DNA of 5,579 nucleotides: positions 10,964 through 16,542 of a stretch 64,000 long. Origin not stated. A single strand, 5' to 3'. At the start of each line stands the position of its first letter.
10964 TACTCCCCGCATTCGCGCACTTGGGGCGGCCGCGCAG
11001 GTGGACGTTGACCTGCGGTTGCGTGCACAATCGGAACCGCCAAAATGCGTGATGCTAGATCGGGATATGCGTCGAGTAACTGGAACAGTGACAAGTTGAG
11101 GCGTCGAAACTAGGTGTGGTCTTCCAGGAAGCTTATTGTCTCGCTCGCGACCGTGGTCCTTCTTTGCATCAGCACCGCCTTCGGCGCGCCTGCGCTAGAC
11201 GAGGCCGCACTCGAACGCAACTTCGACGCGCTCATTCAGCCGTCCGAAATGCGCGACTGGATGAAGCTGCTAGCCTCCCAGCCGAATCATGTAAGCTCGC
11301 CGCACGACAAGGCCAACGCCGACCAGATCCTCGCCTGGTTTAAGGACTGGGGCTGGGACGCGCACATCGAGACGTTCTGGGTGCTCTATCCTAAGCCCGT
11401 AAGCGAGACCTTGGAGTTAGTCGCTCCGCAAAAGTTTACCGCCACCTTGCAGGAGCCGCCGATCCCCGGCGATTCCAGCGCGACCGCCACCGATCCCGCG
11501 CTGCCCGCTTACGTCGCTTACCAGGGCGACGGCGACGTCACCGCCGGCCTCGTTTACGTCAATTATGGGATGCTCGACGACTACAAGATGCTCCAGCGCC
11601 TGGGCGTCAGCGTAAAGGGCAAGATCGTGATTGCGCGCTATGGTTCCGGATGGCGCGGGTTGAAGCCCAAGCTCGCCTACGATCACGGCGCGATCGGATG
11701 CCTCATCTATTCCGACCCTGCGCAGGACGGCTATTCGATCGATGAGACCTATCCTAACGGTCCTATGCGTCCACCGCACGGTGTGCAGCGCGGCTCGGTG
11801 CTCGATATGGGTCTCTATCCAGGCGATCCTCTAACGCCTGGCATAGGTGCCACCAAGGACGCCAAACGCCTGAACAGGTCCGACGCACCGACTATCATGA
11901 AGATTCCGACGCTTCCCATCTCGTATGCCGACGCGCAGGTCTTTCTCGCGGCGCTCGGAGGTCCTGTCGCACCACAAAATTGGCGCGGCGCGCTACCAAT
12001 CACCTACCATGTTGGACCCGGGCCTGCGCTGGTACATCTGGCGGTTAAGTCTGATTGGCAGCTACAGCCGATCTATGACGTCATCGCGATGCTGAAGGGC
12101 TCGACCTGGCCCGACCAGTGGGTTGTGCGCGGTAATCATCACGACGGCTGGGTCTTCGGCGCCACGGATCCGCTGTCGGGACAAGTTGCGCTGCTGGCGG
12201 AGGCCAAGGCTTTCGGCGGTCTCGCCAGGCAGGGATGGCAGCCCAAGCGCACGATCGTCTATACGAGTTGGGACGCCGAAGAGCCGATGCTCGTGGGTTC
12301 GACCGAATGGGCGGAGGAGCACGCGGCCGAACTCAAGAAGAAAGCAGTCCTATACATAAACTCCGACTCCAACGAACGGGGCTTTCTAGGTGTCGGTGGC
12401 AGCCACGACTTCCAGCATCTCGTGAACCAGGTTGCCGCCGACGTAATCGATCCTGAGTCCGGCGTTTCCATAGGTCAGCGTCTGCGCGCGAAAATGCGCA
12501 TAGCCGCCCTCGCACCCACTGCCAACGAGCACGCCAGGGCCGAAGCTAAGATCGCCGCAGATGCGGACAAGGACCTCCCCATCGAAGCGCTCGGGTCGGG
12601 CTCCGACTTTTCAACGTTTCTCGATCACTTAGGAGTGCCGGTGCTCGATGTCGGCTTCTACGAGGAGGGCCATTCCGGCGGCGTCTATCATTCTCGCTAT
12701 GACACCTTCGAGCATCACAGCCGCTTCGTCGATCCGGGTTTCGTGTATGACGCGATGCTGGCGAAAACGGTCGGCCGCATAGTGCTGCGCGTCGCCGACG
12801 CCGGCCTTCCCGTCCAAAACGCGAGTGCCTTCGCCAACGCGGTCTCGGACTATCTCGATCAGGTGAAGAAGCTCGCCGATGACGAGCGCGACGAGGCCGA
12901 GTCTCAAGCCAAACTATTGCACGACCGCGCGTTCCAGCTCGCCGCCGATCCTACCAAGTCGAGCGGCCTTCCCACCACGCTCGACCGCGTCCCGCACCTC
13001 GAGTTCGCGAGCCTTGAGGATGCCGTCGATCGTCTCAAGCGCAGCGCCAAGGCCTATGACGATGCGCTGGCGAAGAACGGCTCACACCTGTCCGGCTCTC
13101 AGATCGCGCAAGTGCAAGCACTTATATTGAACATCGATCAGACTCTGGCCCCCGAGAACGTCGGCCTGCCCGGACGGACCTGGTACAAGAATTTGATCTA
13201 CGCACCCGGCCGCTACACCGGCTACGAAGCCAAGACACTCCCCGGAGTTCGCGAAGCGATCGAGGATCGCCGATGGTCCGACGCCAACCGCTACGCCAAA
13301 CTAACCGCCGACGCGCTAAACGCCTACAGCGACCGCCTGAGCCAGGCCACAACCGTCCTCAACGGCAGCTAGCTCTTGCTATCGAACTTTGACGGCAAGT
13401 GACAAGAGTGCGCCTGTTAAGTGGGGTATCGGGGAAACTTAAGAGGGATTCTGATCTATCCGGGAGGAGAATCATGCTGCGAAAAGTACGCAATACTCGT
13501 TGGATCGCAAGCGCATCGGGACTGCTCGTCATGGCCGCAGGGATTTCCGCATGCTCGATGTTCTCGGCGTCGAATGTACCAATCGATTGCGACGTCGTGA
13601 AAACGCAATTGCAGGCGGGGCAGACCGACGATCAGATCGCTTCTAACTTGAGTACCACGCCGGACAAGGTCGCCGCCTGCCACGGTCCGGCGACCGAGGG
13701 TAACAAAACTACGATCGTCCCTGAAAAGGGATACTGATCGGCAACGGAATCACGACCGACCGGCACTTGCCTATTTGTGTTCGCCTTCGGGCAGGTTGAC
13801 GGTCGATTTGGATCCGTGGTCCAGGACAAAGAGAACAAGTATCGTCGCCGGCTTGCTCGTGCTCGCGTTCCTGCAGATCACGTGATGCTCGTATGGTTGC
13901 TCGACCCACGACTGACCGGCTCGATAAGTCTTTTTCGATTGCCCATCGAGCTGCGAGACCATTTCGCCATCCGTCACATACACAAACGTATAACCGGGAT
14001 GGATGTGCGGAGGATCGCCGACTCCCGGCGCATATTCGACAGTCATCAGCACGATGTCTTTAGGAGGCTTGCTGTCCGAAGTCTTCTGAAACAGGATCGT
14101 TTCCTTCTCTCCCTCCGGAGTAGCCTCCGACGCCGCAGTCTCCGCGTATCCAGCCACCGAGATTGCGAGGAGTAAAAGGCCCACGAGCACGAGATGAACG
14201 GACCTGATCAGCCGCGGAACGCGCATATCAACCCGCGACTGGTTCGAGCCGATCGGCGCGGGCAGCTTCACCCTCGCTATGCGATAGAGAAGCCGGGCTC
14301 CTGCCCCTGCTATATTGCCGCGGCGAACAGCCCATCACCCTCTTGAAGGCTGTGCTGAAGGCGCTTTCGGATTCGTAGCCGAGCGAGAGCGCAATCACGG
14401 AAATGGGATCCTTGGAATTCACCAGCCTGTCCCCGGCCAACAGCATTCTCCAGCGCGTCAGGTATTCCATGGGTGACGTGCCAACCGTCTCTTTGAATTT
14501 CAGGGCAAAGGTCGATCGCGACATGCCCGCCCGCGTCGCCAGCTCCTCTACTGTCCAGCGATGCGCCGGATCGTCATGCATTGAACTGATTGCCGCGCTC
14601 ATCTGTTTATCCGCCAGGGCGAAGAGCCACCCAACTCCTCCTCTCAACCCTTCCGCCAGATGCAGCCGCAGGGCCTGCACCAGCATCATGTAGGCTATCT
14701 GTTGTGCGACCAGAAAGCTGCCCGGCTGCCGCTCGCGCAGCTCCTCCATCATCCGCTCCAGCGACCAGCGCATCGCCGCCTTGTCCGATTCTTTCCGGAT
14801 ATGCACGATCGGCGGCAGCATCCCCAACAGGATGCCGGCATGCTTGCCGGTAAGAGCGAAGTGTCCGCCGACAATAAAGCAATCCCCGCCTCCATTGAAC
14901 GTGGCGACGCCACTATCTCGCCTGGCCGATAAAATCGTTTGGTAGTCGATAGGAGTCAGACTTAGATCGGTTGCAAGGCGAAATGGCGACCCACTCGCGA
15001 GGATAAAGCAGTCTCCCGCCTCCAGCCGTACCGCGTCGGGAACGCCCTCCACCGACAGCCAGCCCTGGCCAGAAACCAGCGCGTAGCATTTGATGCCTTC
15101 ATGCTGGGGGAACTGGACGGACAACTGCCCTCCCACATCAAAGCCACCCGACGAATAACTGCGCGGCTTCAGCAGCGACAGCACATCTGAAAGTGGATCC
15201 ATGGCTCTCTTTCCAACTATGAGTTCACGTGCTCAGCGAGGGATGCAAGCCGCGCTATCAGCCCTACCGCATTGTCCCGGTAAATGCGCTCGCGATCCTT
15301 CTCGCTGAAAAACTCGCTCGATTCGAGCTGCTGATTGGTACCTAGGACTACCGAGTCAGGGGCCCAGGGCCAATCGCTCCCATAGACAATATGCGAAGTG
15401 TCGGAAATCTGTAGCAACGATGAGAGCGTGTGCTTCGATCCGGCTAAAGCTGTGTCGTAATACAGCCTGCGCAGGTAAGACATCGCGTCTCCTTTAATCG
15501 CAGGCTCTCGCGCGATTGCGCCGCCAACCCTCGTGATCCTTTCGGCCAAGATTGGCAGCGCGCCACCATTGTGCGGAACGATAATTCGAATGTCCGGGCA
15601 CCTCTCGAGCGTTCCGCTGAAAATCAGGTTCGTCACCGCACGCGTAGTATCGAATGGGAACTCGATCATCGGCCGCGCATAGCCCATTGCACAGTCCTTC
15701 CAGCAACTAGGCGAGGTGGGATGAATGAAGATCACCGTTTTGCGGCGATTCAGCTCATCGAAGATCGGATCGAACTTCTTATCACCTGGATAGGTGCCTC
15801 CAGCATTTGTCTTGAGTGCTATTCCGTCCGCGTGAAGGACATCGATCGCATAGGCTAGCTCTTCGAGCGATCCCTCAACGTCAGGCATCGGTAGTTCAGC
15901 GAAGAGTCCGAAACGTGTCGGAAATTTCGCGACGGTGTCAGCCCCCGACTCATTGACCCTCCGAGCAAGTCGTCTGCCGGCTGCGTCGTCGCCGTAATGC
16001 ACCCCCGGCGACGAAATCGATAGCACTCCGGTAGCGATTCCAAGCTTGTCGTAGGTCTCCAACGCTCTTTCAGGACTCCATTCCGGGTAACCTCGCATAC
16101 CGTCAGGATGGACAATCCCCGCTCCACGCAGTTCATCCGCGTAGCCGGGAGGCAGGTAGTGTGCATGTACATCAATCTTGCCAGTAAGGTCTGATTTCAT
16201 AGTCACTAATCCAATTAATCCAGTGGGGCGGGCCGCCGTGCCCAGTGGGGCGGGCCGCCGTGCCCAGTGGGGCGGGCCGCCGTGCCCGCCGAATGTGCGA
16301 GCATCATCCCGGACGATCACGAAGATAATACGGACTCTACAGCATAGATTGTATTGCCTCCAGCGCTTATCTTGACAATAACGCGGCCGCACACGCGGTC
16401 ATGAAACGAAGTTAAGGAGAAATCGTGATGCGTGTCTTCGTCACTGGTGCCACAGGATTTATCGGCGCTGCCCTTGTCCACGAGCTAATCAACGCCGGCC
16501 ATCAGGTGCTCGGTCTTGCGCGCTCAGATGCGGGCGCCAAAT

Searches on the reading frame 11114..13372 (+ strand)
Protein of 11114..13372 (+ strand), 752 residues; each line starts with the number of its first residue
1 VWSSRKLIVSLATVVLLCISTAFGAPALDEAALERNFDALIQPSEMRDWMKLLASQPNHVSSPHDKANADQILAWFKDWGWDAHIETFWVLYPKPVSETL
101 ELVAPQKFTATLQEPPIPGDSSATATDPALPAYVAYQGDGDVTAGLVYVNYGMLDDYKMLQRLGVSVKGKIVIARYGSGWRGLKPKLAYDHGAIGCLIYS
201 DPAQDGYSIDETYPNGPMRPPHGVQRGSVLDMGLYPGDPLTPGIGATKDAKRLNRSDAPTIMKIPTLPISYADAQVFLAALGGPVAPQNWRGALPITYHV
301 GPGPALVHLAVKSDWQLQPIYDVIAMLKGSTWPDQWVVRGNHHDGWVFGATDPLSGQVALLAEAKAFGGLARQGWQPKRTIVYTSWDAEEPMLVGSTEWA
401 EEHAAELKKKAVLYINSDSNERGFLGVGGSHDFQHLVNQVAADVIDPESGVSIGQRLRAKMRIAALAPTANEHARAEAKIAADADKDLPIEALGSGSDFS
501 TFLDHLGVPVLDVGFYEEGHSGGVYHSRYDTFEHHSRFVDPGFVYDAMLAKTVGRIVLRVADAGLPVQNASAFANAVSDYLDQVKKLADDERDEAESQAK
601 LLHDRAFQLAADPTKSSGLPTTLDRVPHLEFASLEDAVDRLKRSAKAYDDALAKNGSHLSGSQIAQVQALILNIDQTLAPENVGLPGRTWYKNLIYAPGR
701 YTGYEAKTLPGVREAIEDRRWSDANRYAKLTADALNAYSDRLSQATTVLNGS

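Call 79: search_protein_families(library=pfam, proteins=[window:11114-13372:+], max_evalue=0.0001)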
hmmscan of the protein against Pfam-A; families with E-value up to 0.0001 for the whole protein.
window:11114-13372:+ (752 aa): 3 families
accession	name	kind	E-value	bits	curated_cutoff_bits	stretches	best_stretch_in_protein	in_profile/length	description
PF04253.20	TFR_dimer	-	3e-20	72.8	27.1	1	630-742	2-120/121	Transferrin receptor-like dimerisation domain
PF04389.22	Peptidase_M28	-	8.8e-17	61.9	21.3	1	323-536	2-178/193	Peptidase family M28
PF02225.27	PA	-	1.7e-06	28.5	23.9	1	143-228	2-91/95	PA domain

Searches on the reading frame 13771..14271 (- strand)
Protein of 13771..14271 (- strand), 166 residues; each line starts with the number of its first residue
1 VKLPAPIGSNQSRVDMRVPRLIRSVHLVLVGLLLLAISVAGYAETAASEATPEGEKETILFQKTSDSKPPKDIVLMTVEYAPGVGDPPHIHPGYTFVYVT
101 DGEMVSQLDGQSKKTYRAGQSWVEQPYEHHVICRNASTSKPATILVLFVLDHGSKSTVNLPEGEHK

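Call 79: search_protein_families(library=pfam, proteins=[window:13771-14271:-], max_evalue=0.0001)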
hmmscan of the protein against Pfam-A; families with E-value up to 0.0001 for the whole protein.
window:13771-14271:- (166 aa): 1 family
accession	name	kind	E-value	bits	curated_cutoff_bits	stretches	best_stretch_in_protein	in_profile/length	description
PF07883.17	Cupin_2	-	8e-13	48.3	27.2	1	77-148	2-70/70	Cupin domain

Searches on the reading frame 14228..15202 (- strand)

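Call 79: search_protein_families(library=pfam, proteins=[window:14228-15202:-], max_evalue=0.0001)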
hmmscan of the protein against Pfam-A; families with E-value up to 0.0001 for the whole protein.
window:14228-15202:- (324 aa): 3 families
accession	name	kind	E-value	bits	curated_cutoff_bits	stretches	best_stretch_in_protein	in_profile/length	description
PF12852.13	Cupin_6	-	4e-36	124.9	26.7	1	2-183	1-183/183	Cupin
PF12833.13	HTH_18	-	4.8e-24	84.9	33.6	1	221-299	1-79/80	Helix-turn-helix domain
PF00165.29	HTH_AraC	-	4.8e-21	74.8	26.6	2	208-249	1-42/42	Bacterial regulatory helix-turn-helix proteins, AraC family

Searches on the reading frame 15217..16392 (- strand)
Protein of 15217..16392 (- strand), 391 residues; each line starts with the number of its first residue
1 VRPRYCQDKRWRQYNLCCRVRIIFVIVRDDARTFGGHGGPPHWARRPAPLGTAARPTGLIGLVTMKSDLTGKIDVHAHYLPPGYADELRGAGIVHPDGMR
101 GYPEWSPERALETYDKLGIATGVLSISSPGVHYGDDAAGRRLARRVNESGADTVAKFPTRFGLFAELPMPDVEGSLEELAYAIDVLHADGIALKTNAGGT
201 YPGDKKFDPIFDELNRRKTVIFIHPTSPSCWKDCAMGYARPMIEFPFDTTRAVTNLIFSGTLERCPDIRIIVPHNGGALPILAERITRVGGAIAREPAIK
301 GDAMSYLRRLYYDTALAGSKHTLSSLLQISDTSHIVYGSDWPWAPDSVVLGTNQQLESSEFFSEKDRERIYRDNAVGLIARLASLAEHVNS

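Call 79: search_protein_families(library=pfam, proteins=[window:15217-16392:-], max_evalue=0.0001)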
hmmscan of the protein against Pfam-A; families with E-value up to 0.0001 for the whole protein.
window:15217-16392:- (391 aa): 1 family
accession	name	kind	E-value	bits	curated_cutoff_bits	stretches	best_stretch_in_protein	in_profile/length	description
PF04909.20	Amidohydro_2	-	9e-30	104.8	26.4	1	73-376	1-284/289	Amidohydrolase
